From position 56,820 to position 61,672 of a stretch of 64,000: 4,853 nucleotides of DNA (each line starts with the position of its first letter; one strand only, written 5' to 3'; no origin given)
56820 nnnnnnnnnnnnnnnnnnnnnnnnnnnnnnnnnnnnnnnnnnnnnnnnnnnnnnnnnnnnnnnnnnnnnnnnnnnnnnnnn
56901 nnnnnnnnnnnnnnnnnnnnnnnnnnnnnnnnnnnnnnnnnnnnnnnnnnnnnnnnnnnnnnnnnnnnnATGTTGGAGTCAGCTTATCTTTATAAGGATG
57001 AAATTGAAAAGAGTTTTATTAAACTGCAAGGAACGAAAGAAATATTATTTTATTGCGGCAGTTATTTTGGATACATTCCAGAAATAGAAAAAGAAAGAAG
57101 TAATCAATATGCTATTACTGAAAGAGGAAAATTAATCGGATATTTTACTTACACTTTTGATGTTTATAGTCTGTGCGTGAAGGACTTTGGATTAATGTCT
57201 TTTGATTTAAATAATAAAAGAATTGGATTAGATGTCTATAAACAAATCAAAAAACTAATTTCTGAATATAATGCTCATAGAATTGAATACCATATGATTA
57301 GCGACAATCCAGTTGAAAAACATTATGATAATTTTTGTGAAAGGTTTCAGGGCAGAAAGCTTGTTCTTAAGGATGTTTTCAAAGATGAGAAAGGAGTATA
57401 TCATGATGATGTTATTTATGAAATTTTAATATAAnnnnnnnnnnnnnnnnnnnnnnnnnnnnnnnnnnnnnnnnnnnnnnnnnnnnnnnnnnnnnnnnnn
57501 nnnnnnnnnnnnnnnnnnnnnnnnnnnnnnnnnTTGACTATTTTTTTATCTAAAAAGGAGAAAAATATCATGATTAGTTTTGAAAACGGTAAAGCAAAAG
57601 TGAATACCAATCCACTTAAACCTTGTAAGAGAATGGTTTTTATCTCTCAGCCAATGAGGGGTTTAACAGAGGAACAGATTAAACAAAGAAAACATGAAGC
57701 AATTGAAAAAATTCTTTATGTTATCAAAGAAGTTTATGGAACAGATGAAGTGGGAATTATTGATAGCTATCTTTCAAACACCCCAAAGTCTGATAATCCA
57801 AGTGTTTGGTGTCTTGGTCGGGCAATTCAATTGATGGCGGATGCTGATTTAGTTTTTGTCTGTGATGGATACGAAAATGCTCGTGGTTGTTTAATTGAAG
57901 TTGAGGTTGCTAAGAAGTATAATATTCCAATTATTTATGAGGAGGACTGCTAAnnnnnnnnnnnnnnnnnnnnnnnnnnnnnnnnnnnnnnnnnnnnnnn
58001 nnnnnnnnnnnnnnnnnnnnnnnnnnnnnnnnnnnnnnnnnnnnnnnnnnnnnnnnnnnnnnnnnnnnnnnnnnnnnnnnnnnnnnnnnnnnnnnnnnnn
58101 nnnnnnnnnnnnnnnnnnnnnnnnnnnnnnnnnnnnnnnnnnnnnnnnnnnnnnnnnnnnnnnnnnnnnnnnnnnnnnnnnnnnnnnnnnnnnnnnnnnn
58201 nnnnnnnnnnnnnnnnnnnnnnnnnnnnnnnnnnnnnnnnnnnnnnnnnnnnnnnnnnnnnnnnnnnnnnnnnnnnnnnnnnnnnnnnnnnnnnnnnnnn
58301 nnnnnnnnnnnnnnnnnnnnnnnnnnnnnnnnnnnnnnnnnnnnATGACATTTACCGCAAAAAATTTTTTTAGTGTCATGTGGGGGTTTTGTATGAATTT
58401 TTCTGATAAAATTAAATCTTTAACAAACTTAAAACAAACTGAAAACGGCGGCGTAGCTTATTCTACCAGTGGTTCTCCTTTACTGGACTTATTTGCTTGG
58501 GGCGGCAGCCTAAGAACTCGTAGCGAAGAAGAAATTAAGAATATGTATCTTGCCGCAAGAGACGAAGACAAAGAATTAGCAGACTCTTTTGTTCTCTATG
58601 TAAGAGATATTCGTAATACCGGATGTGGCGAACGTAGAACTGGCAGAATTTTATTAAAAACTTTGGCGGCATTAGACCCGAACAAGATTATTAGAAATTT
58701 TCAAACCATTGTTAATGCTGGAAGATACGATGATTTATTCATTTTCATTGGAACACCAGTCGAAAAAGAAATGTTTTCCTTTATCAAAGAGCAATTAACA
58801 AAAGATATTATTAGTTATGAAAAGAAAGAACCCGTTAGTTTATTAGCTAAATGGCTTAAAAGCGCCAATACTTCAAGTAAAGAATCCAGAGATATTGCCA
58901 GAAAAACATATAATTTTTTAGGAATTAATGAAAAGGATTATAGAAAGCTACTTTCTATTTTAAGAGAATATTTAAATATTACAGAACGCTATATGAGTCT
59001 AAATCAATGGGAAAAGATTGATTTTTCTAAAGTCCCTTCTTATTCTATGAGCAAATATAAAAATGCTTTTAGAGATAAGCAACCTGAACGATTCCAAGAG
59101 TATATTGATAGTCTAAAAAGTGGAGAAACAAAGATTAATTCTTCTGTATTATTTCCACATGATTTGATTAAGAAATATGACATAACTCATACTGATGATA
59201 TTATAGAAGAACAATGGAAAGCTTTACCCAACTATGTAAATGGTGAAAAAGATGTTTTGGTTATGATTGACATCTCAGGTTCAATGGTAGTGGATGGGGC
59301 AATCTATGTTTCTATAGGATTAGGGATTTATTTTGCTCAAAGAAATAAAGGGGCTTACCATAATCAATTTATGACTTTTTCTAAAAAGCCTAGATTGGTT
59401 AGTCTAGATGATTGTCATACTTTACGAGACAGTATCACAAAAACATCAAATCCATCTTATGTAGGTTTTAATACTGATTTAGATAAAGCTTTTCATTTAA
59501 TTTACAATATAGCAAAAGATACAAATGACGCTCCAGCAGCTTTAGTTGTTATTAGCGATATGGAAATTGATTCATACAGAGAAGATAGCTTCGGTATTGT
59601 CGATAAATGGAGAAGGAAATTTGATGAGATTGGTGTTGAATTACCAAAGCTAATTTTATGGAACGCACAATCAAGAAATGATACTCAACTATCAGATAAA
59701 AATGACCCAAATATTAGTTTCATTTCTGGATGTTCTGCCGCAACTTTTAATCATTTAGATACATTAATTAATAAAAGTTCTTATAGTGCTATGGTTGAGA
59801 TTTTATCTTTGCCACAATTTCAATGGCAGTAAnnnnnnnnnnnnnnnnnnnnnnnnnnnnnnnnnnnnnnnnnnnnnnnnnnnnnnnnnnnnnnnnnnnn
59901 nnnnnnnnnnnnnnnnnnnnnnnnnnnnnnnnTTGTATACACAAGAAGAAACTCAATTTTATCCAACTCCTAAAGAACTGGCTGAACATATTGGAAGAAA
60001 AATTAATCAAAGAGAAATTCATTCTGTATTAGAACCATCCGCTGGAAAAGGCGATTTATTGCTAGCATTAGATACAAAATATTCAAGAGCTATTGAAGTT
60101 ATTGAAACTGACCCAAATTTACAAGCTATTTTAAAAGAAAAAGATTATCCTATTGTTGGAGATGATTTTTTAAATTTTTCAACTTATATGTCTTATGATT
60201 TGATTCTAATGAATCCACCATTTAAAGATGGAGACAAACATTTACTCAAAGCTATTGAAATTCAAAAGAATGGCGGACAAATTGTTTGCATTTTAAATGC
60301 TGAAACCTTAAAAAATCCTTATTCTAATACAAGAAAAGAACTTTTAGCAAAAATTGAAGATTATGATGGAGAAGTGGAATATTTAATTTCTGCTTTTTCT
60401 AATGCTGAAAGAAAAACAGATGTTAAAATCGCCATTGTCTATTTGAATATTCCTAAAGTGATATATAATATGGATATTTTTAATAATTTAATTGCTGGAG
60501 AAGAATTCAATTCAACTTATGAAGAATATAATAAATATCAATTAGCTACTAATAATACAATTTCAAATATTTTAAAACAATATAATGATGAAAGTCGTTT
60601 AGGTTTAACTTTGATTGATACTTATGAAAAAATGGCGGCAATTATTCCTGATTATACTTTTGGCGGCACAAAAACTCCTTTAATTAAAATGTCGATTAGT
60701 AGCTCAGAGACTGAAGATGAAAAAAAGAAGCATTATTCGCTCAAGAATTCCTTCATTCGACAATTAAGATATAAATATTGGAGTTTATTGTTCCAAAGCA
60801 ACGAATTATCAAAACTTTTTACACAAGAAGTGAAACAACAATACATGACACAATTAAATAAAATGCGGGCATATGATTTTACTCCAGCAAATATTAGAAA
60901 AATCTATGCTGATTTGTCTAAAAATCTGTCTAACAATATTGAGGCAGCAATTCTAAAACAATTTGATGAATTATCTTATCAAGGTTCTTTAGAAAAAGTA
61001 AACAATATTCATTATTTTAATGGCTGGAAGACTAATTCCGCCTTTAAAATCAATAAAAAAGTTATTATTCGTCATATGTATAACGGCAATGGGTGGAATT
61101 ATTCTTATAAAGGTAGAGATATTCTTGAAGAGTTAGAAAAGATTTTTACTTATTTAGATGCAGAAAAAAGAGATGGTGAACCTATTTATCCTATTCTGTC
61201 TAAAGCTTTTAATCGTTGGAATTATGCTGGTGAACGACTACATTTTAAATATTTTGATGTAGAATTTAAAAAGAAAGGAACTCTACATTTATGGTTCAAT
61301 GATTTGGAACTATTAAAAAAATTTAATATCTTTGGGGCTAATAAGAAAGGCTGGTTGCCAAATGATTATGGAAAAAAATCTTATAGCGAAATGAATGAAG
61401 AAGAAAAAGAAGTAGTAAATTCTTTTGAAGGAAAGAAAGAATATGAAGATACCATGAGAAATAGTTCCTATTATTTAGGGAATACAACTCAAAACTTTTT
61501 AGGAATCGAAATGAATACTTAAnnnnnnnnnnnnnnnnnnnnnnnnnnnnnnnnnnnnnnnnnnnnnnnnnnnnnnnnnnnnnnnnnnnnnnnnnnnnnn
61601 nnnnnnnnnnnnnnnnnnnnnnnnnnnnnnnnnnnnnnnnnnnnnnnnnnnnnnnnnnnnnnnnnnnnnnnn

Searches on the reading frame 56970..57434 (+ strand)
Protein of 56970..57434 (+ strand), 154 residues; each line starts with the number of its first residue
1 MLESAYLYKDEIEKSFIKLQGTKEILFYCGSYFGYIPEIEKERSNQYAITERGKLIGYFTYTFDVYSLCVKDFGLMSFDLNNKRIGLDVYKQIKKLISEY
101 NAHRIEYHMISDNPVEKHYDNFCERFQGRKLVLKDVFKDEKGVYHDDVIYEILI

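Call 36: search_protein_families(library=pfam, proteins=[window:56970-57434:+], max_evalue=0.01)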
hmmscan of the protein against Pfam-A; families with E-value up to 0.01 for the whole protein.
window:56970-57434:+ (154 aa): 1 family
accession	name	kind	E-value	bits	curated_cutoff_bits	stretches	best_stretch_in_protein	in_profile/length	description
PF13420.13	Acetyltransf_4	-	0.0044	17.5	24.3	1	40-113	45-122/155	Acetyltransferase (GNAT) domain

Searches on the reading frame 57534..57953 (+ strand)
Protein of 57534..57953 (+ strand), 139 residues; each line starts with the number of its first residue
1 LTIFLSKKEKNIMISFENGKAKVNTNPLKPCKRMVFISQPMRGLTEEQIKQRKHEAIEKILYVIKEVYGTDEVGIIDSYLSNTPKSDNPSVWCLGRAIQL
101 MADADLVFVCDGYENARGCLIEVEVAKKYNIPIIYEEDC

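Call 38: search_protein_families(library=pfam, proteins=[window:57534-57953:+], max_evalue=0.01)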
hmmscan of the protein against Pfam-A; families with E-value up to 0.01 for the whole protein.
window:57534-57953:+ (139 aa): 1 family
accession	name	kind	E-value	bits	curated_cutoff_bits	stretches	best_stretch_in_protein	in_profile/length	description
PF14359.12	DUF4406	-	5.7e-05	23.9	22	1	96-135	52-91/91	Domain of unknown function (DUF4406)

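Call 70: search_protein_families(library=phrogs, proteins=[window:57534-57953:+], max_evalue=0.001)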
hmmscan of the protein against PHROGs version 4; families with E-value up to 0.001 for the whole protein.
window:57534-57953:+ (139 aa): 2 families
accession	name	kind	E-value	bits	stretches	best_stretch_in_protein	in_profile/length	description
phrog_355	-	DNA, RNA and nucleotide metabolism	1.3e-16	61.7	1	18-138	60-174/249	nucleoside 2-deoxyribosyltransferase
phrog_5781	-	unknown function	0.00096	19.7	0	97-137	60-100/220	-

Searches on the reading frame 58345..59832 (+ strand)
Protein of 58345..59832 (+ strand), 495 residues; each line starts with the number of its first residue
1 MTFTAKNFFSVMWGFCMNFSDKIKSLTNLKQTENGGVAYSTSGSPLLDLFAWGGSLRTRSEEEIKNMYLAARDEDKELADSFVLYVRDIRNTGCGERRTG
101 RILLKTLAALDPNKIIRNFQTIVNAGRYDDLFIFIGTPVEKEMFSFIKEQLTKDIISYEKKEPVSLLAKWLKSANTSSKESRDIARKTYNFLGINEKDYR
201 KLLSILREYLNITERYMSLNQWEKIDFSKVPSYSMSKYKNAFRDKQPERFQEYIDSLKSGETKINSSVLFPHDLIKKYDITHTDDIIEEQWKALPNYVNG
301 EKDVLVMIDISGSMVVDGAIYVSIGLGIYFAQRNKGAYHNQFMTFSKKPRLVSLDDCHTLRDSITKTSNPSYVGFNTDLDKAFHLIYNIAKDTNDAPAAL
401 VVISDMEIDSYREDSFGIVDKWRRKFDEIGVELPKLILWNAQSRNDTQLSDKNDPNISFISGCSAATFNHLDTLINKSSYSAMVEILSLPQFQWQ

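Call 38: search_protein_families(library=pfam, proteins=[window:58345-59832:+], max_evalue=0.01)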
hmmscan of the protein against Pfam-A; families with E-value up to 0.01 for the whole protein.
window:58345-59832:+ (495 aa): 2 families
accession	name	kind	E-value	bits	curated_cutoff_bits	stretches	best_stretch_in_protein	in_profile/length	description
PF11443.14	DUF2828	-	1.6e-34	119.9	29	2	168-294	256-395/405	Domain of unknown function (DUF2828)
PF25043.1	DUF7788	-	8.2e-21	74.7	27.1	1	306-467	4-178/221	Domain of unknown function (DUF7788)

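Call 70: search_protein_families(library=phrogs, proteins=[window:58345-59832:+], max_evalue=0.001)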
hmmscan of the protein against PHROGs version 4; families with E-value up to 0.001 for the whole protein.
window:58345-59832:+ (495 aa): 1 family
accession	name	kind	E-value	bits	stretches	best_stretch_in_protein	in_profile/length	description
phrog_850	-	DNA, RNA and nucleotide metabolism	2.2e-119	400.4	1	17-492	2-474/476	RNA-binding protein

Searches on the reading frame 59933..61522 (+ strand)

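Call 38: search_protein_families(library=pfam, proteins=[window:59933-61522:+], max_evalue=0.01)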
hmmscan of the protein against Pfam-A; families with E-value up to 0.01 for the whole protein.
window:59933-61522:+ (529 aa): 3 families
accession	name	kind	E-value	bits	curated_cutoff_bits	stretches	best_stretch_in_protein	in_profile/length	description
PF13708.11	DUF4942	-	1.1e-34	120.2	25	1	275-473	1-189/190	Domain of unknown function (DUF4942)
PF05175.20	MTS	-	0.0013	18.8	23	1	62-122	74-141/170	Methyltransferase small domain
PF05869.16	Dam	-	0.0096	16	28.1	0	83-137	55-110/169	DNA N-6-adenine-methyltransferase (Dam)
